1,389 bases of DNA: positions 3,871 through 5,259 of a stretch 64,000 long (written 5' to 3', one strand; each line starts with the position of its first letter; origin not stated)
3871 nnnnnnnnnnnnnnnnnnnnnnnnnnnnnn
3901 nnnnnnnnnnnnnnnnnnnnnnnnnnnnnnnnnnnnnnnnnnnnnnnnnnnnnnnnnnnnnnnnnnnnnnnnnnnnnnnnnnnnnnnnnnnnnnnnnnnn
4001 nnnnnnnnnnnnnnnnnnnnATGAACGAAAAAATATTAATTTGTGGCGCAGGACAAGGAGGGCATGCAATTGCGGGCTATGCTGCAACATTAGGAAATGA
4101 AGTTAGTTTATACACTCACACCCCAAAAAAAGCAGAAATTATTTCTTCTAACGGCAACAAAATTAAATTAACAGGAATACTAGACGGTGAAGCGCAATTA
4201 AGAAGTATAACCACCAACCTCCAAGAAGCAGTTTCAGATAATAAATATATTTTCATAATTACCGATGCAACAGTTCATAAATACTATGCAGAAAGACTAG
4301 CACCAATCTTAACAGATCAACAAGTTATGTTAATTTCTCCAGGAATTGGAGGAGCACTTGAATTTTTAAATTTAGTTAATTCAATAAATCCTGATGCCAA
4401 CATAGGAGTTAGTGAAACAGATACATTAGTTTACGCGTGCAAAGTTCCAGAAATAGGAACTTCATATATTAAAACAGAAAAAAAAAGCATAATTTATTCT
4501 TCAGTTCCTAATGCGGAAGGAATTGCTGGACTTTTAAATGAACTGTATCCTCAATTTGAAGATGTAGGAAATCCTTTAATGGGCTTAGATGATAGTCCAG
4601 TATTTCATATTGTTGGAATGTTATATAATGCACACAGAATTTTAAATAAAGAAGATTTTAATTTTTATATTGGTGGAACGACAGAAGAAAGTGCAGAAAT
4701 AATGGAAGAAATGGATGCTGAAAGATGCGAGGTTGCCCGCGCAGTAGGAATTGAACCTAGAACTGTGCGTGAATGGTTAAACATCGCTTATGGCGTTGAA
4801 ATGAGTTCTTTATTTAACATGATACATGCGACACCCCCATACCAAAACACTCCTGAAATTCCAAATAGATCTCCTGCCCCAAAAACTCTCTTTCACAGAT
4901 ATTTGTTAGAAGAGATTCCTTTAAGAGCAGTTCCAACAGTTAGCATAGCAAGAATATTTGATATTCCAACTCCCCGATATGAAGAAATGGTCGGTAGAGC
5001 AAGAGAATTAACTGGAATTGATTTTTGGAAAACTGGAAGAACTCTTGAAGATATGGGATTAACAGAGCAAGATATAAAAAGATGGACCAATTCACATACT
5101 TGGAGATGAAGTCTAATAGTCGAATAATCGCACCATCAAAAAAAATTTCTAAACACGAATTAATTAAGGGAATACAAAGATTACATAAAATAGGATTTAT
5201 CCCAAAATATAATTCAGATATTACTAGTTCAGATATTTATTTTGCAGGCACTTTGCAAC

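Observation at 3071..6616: Four-gene operon (ATP-grasp ligase, opine dehydrogenase, S66 LD-carboxypeptidase, Cys-less C39-like peptidase): candidate undescribed archaeal opine/peptide-tailoring system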

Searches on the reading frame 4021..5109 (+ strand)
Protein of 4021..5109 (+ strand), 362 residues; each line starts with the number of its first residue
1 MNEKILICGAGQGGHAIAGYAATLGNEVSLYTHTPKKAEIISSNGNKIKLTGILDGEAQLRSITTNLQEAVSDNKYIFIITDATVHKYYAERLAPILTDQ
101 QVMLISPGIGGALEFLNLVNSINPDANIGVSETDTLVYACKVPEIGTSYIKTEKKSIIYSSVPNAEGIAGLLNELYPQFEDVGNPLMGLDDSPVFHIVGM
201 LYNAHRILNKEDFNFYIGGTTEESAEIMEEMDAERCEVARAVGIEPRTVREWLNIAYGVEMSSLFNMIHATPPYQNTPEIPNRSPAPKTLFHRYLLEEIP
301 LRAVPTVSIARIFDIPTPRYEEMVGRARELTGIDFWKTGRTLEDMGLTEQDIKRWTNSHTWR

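Call 3: search_protein_families(library=pfam, proteins=[window:4021-5109:+], max_evalue=0.1)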
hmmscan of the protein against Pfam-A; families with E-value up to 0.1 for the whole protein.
window:4021-5109:+ (362 aa): 7 families
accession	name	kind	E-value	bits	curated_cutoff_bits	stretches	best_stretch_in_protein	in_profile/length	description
PF02317.23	Octopine_DH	-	3.6e-30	105.4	30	1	193-329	15-148/150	NAD/NADP octopine/nopaline dehydrogenase, alpha-helical domain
PF02558.23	ApbA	-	2.3e-07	31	22.2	1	5-113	1-107/150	Ketopantoate reductase PanE/ApbA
PF01210.29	NAD_Gly3P_dh_N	-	7.5e-07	29.7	23.1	1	4-108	1-105/158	NAD-dependent glycerol-3-phosphate dehydrogenase N-terminus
PF03807.23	F420_oxidored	-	0.0018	19.3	21.6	1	4-103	1-87/94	NADP oxidoreductase coenzyme F420-dependent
PF21320.3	HTH_65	-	0.013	16.1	24.1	1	228-254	19-46/75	Rv2258c-like winged HTH domain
PF01262.27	AlaDh_PNT_C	-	0.028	14.3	23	1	4-86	30-103/214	Alanine dehydrogenase/PNT, C-terminal domain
PF02826.25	2-Hacid_dh_C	-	0.062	13.1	25.1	1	2-45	36-79/178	D-isomer specific 2-hydroxyacid dehydrogenase, NAD binding domain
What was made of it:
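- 4021..5109 (+): NAD(P)-dependent opine dehydrogenase (362 aa), CENDH-like. It is the second gene and its start overlaps the ATP-grasp stop (ATGA). Pfam Octopine_DH 3.6e-30 (call 3).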

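Call 4: search_protein_families(library=ncbifam, proteins=[window:4021-5109:+], max_evalue=0.1)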
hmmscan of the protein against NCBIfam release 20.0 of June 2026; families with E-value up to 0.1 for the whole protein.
window:4021-5109:+ (362 aa): 15 families
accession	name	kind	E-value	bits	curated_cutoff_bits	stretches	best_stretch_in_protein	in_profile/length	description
NF000942.0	PRK00094.1-4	subfamily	2.5e-07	30.2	257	1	2-104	2-103/334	NAD(P)H-dependent glycerol-3-phosphate dehydrogenase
NF000940.0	PRK00094.1-2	subfamily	1.6e-05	24.5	202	1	4-109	2-106/330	NAD(P)H-dependent glycerol-3-phosphate dehydrogenase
NF000941.0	PRK00094.1-3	equivalog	6.5e-05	22.3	423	1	3-106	2-105/336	NAD(P)H-dependent glycerol-3-phosphate dehydrogenase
NF000946.0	PRK00094.2-4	equivalog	6.8e-05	22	455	1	3-134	5-138/342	NAD(P)H-dependent glycerol-3-phosphate dehydrogenase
NF000944.0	PRK00094.2-2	equivalog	0.00015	20.8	603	1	4-111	22-128/371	NAD(P)H-dependent glycerol-3-phosphate dehydrogenase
NF000939.0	PRK00094.1-1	equivalog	0.00034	19.8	473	1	3-102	6-104/339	NAD(P)H-dependent glycerol-3-phosphate dehydrogenase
NF000947.0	PRK00094.2-5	equivalog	0.0021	17.6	251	1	4-83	6-83/323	NAD(P)H-dependent glycerol-3-phosphate dehydrogenase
NF000945.0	PRK00094.2-3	equivalog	0.0049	16.6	491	1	4-93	2-91/352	NAD(P)H-dependent glycerol-3-phosphate dehydrogenase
NF011213.0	PRK14620.1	equivalog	0.0056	15.9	478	1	4-84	2-81/326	NAD(P)H-dependent glycerol-3-phosphate dehydrogenase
NF009409.0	PRK12770.1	subfamily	0.0067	15.5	343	1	3-38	19-54/360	putative glutamate synthase subunit beta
NF007031.0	PRK09496.1-2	equivalog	0.028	13.4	289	1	4-43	2-41/458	Trk system potassium transporter TrkA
TIGR00745.1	apbA_panE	subfamily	0.031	13.6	141.35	1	4-111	1-107/305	2-dehydropantoate 2-reductase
NF006083.0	PRK08229.1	equivalog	0.052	12.5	371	1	2-103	2-103/341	2-dehydropantoate 2-reductase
TIGR04425.1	P_lya_rel_AroB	hypoth_equivalog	0.056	12.5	400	1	62-105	15-56/348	AroB-related putative sugar phosphate phospholyase (cyclizing)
NF011211.0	PRK14618.1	equivalog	0.083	12.1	489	0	3-82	5-83/328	NAD(P)H-dependent glycerol-3-phosphate dehydrogenase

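Call 5: search_solved_structures(query=window:4021-5109:+, max_evalue=0.01, show_alignments=3)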
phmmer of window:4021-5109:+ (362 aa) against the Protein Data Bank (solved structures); distinct sequences matched with E-value up to 0.01: 3.
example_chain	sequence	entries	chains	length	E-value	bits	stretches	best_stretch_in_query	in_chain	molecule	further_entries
1bg6_A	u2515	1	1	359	1.8e-36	129.3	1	6-348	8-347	N-(1-D-CARBOXYLETHYL)-L-NORVALINE DEHYDROGENASE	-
3iqd_B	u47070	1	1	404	1.8e-08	37.2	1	2-162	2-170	Octopine dehydrogenase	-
3c7a_A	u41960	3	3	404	2.1e-08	37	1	2-162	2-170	Octopine dehydrogenase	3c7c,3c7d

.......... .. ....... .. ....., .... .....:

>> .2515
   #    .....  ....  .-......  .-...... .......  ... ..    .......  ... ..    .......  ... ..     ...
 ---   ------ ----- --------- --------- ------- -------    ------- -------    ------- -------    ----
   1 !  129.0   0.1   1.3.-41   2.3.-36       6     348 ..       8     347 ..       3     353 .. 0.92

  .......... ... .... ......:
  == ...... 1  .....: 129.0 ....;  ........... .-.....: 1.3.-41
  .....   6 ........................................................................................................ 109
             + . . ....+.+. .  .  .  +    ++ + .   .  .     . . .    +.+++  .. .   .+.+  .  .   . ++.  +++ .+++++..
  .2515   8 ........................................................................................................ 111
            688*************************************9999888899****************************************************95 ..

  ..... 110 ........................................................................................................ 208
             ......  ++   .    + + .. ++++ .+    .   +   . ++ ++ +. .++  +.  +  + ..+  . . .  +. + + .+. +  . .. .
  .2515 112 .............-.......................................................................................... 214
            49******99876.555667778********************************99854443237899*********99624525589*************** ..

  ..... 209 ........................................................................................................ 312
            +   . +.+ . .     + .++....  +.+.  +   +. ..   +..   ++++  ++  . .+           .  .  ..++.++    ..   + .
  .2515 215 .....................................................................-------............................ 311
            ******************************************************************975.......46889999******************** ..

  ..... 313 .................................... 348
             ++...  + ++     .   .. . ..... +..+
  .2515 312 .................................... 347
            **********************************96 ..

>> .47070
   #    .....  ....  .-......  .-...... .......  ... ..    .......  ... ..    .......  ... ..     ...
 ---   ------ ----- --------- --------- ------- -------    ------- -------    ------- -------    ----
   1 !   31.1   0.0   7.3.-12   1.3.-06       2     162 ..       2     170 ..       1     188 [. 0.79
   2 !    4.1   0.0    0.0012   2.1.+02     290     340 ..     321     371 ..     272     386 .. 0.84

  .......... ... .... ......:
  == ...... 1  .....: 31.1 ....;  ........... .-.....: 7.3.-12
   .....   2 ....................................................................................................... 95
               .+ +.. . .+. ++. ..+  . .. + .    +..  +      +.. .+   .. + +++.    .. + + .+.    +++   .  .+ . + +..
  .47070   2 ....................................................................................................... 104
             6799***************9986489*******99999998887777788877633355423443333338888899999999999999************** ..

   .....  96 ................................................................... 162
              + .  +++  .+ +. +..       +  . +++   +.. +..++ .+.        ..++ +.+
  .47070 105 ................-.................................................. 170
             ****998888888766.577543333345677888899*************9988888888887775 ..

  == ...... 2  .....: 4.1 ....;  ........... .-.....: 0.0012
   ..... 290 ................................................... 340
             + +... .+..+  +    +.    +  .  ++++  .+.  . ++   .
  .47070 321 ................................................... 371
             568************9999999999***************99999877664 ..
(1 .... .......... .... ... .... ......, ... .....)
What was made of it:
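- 4021..5109 (+): It aligns full-length with 1bg6 CENDH at 1.8e-36 (call 5).
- On CntKLM-type opine metallophore pathway: The PDB sequence search at E<=0.01 returns only CENDH and Pecten octopine dehydrogenase entries (call 5).
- Closest known: N-. Different: Sequence identity is low, by eye from the call 5 alignment.
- Closest known: Staphylopine / pseudopaline / yersinopine pathway. Different: Only CENDH and Pecten octopine dehydrogenase entries pass E<=0.01 in the PDB search (call 5).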

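Call 9: find_encoding_contigs(protein=window:4021-5109:+, flank=10000, max_places=6)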
Protein window:4021-5109:+ (362 aa): 7 contigs read that carry it; 2 places shown.
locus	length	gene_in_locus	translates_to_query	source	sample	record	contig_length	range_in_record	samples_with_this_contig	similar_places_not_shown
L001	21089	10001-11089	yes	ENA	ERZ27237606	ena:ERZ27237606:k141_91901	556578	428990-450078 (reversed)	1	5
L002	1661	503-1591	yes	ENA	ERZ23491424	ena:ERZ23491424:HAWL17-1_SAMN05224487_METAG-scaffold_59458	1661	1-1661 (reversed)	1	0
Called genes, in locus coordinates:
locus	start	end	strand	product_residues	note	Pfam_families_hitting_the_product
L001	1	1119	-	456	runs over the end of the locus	PF06610:AlaE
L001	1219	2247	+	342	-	PF01047:MarR (faint), PF12802:MarR_2 (faint), PF13404:HTH_AsnC-type, PF13412:HTH_24, PF12840:HTH_20 (faint), PF01037:AsnC_trans_reg (faint), PF13404:HTH_AsnC-type (weak), PF13412:HTH_24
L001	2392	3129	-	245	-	PF02616:SMC_ScpA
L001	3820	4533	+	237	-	PF01912:eIF-6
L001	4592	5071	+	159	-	PF02996:Prefoldin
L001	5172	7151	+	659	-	PF02881:SRP54_N (weak), PF00448:SRP54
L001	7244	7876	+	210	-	PF13197:DUF4013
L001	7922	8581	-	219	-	PF04851:ResIII, PF00270:DEAD, PF22527:DEXQc_Suv3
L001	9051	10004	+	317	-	PF02955:GSH-S_ATP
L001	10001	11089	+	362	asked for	PF01210:NAD_Gly3P_dh_N (weak), PF02558:ApbA (weak), PF02317:Octopine_DH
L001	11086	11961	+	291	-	PF02016:Peptidase_S66, PF17676:Peptidase_S66C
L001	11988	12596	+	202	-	PF03412:Peptidase_C39 (faint), PF11814:DUF3335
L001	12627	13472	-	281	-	PF00459:Inositol_P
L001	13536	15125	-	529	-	PF01676:Metalloenzyme, PF00245:Alk_phosphatase (faint), PF06415:iPGM_N, PF00884:Sulfatase (weak), PF01663:Phosphodiest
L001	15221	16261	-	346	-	PF02650:HTH_WhiA (faint), PF13556:HTH_30 (faint), PF01022:HTH_5 (faint), PF13404:HTH_AsnC-type, PF13412:HTH_24, PF13404:HTH_AsnC-type, PF13412:HTH_24, PF01037:AsnC_trans_reg, +6 more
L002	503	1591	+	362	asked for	PF01210:NAD_Gly3P_dh_N (weak), PF02558:ApbA (weak), PF02317:Octopine_DH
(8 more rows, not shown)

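Call 40: find_homologous_proteins(query=window:4021-5109:+, max_evalue=1e-10)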
Query window:4021-5109:+ (362 aa): 98 proteins with E <= 1e-10 among 2746 candidates.
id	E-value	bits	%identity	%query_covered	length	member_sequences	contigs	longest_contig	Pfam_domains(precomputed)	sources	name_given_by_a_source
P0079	2.5e-242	821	100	100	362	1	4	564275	PF02317.24,PF02558.23,PF01210.30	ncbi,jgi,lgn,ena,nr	ncbi:hypothetical protein HN587_04865 [Candidatus Woesearchaeota archaeon]|jgi:opine dehydrogenase|n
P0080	1.6e-159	549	67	99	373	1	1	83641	PF02317.24,PF02558.23,PF01210.30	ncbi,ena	-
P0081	3.2e-154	531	65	99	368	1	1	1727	PF02317.24,PF02558.23,PF01210.30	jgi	jgi:opine dehydrogenase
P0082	7.6e-150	517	63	100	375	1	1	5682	PF02317.24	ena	-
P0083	6.1e-149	514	62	100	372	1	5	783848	PF02317.24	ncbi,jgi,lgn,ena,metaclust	metaclust:\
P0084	2.3e-147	509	61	99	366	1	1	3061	PF02317.24,PF02558.23,PF01210.30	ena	-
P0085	3.3e-146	505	60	99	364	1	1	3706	PF02317.24,PF02558.23,PF01210.30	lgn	-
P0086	5.4e-144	498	59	99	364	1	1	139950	PF02317.24,PF02558.23,PF01210.30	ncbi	-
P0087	3.4e-141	489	60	99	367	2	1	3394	PF02317.24,PF02558.23,PF01210.30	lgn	-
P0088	8.5e-141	487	62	97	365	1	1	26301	PF02317.24,PF02558.23,PF01210.30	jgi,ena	-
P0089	1.9e-140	486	59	98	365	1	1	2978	PF02317.24,PF02558.23,PF01210.30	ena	-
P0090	1.6e-139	483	59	97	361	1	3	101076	PF02317.24,PF02558.23,PF01210.30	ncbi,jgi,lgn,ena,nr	ncbi:MAG: NAD/NADP octopine/nopaline dehydrogenase family protein [Nanoarchaeota archaeon]|nr:NAD/NA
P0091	2.9e-138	479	58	99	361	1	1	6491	PF02317.24,PF02558.23,PF01210.30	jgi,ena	-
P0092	1.8e-136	473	58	99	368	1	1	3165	PF02317.24,PF02558.23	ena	-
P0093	6.0e-132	458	57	96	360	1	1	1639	PF02317.24,PF01210.30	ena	-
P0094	8.2e-127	441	55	99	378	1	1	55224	PF02317.24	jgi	jgi:opine dehydrogenase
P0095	2.2e-124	433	55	98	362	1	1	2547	PF02317.24,PF02558.23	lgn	-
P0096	1.0e-123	431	56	98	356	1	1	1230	PF02317.24,PF02558.23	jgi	jgi:opine dehydrogenase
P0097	3.0e-118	413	53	98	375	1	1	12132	PF02317.24,PF02558.23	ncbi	-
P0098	2.5e-114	400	52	98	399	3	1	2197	PF02317.24,PF02558.23,PF03807.24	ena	-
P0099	1.7e-113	398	50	99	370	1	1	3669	PF02317.24,PF02558.23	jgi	jgi:opine dehydrogenase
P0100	2.5e-111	390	53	97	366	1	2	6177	PF02317.24,PF02558.23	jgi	jgi:opine dehydrogenase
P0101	2.6e-111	390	53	96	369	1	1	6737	PF02317.24,PF02558.23,PF01210.30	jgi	-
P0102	6.1e-111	389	54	98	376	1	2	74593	PF02317.24,PF02558.23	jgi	jgi:opine dehydrogenase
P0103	4.6e-100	353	66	66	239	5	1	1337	PF02317.24,PF02558.23,PF01210.30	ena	-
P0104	2.1e-87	312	45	92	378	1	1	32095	PF02317.24,PF03446.22,PF01210.30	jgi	jgi:opine dehydrogenase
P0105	7.9e-80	287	44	91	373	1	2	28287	PF02317.24,PF01210.30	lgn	-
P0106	5.3e-79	284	44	91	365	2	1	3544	PF02317.24,PF02558.23,PF01210.30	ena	-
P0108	2.0e-75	272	40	97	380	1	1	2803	PF02317.24,PF01210.30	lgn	-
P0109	2.5e-75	272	41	93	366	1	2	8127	PF02317.24,PF02558.23,PF01210.30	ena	-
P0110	3.6e-71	258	41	92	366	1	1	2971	PF02317.24,PF01210.30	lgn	-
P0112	3.1e-51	193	33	95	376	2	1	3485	PF02317.24,PF02558.23,PF03446.22,PF01210.30,PF03807.24,PF07991.19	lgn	-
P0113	5.2e-51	192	34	96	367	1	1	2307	PF02317.24,PF02558.23,PF03446.22,PF01210.30,PF03721.21,PF03807.24,PF07991.19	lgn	-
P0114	9.4e-51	191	35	95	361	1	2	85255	PF02317.24,PF02558.23,PF03446.22,PF01210.30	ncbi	-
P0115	1.1e-50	191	34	96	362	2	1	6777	PF02317.24,PF01210.30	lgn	-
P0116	3.7e-50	189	35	96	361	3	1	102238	PF02317.24,PF03446.22,PF01210.30,PF03807.24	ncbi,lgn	-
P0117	4.1e-50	189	35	95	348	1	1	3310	PF02317.24,PF03446.22,PF01210.30,PF03807.24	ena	-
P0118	2.6e-49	186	34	97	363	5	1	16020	PF02317.24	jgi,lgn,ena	-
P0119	6.3e-49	185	35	95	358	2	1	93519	PF02317.24,PF02558.23,PF03446.22,PF01210.30,PF03807.24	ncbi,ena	-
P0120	1.2e-47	181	35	95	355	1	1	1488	PF02317.24,PF02558.23,PF03446.22,PF01210.30,PF03807.24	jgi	-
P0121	1.2e-47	181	32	95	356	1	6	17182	PF02317.24,PF02558.23,PF03446.22,PF01210.30,PF03807.24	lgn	-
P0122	2.2e-47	180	34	95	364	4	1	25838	PF02317.24,PF01210.30,PF03807.24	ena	-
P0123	2.5e-47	180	33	96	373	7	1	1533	PF02317.24,PF03446.22,PF01210.30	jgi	-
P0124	1.0e-46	178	33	96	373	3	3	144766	PF02317.24,PF02558.23,PF03446.22,PF01210.30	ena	-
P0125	1.1e-46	178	33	97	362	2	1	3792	PF02317.24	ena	-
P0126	2.1e-46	177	33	92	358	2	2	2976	PF02317.24,PF02558.23,PF03446.22,PF01262.28,PF01210.30,PF03721.21,PF03807.24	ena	-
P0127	2.2e-46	177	33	96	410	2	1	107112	PF02317.24,PF03446.22,PF01210.30,PF03807.24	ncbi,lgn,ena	-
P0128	4.5e-46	176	34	95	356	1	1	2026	PF02317.24,PF03446.22,PF01210.30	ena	-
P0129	7.0e-46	175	33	95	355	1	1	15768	PF02317.24,PF02558.23,PF01210.30,PF03807.24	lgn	-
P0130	1.1e-45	175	34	98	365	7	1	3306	PF02317.24,PF01210.30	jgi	-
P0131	1.9e-45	174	33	99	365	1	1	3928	PF02317.24,PF01210.30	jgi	jgi:opine dehydrogenase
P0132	2.2e-45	174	33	97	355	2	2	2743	PF02317.24,PF02558.23,PF03446.22,PF01210.30,PF03807.24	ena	-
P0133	2.3e-45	173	33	99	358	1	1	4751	PF02317.24,PF02558.23,PF03446.22,PF01210.30,PF03807.24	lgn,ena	-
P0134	3.7e-45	173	34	95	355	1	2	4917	PF02317.24,PF02558.23,PF03446.22,PF01210.30,PF03807.24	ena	-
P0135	3.7e-45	173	33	95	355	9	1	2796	PF02317.24,PF02558.23,PF03446.22,PF01210.30,PF03807.24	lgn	-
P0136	4.4e-45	173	34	98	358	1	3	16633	PF02317.24,PF02558.23,PF03446.22,PF01210.30,PF03721.21,PF03807.24,PF02737.25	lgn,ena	-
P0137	4.5e-45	173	33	98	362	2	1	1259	PF02317.24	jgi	jgi:opine dehydrogenase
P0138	5.4e-45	172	33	95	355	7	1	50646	PF02317.24,PF05368.20,PF02558.23,PF03446.22,PF01210.30,PF03807.24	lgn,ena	-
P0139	5.9e-45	172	34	95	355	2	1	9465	PF02317.24,PF02558.23,PF01210.30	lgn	-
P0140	6.3e-45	172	33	98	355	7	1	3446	PF02317.24,PF02558.23,PF03446.22,PF03807.24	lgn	-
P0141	8.1e-45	172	32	97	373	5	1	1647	PF02317.24,PF02558.23,PF03446.22,PF01210.30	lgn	-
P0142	8.3e-45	172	35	97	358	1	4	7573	PF02317.24,PF02558.23,PF03446.22,PF01210.30,PF03807.24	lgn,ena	-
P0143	1.2e-44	171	33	97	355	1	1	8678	PF02317.24,PF02558.23,PF03446.22,PF01210.30,PF03807.24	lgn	-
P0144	1.2e-44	171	32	95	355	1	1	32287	PF02317.24,PF02558.23,PF01210.30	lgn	-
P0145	1.4e-44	171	34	95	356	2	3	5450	PF02317.24,PF02558.23,PF01210.30,PF03807.24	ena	-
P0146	1.5e-44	171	34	98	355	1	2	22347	PF02317.24,PF02558.23,PF03446.22,PF01210.30,PF03807.24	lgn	-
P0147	2.1e-44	170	34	95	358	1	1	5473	PF02317.24,PF02558.23,PF03446.22,PF01210.30,PF03721.21,PF03807.24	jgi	-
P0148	2.5e-44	170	33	95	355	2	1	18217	PF02317.24,PF02558.23,PF01210.30,PF03807.24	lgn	-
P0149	3.0e-44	170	34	96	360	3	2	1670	PF02317.24,PF03446.22,PF01210.30,PF03807.24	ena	-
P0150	5.3e-44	169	33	95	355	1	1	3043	PF02317.24,PF02558.23,PF01210.30,PF03807.24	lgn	-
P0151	6.5e-44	169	32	95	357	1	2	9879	PF02317.24,PF02558.23,PF03446.22,PF01210.30,PF03807.24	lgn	-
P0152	7.3e-44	169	33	98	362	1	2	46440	PF02317.24,PF01210.30,PF03807.24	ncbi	-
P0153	7.4e-44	169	31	95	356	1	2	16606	PF02317.24,PF02558.23,PF03446.22,PF01210.30,PF03807.24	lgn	-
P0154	3.3e-43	166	32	97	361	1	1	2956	PF02317.24,PF01210.30,PF03807.24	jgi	jgi:opine dehydrogenase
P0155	4.4e-43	166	32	98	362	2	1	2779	PF02317.24,PF01210.30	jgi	-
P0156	4.5e-43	166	33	98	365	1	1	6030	PF02317.24,PF01210.30,PF03807.24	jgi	jgi:opine dehydrogenase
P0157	1.3e-42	164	33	97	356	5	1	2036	PF02317.24,PF02558.23,PF03446.22,PF01210.30,PF03807.24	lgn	-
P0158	2.0e-42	164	32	94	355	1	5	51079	PF02317.24,PF01210.30,PF03807.24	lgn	-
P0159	2.7e-42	163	32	95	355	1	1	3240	PF02317.24,PF03446.22,PF01210.30,PF03807.24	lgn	-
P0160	3.3e-42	163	32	97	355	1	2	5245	PF02317.24,PF02558.23,PF03446.22,PF01210.30,PF03807.24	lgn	-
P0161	9.5e-42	162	32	97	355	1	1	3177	PF02317.24,PF02558.23,PF01210.30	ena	-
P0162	1.2e-41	161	32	96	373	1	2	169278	PF02317.24,PF03446.22,PF01210.30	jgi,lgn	-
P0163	2.0e-41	161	32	95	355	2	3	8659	PF02317.24,PF02558.23,PF03446.22,PF01210.30,PF03807.24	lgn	-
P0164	4.3e-41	159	31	96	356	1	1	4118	PF02317.24,PF02558.23,PF03446.22,PF01210.30,PF03807.24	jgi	-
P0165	1.3e-40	158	34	95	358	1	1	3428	PF02317.24,PF02558.23,PF03446.22,PF01210.30,PF03807.24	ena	-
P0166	7.2e-40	155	31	94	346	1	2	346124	PF02317.24,PF02558.23,PF01210.30,PF03807.24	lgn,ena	-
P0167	2.5e-39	154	30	97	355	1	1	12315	PF02317.24,PF02558.23,PF01210.30,PF03807.24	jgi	jgi:opine dehydrogenase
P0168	3.0e-38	150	34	83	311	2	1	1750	PF02317.24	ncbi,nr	ncbi:MAG TPA: NADP transhydrogenase subunit alpha [Anaerolineae bacterium]|nr:NADP transhydrogenase 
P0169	1.7e-37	148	33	98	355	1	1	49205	PF02317.24,PF03446.22,PF01210.30,PF03807.24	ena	-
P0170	4.0e-36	143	31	95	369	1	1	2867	PF02317.24,PF01210.30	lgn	-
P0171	5.8e-36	143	31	96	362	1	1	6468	PF02317.24,PF03446.22,PF01210.30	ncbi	-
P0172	3.3e-34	137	34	76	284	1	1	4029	PF02317.24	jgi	jgi:opine dehydrogenase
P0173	7.3e-30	122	28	95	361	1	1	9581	PF02317.24,PF01210.30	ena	-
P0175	2.9e-25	107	36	60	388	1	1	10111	PF02317.24,PF02558.23,PF03446.22,PF00359.28,PF01210.30,PF03807.24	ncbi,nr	ncbi:MAG: NAD/NADP octopine/nopaline dehydrogenase family protein, partial [Candidatus Krumholzibact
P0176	1.4e-19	89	33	59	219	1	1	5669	PF02317.24,PF01210.30,PF03807.24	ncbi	ncbi:MAG: NAD(P)-binding domain-containing protein, partial [Anaerolineae bacterium]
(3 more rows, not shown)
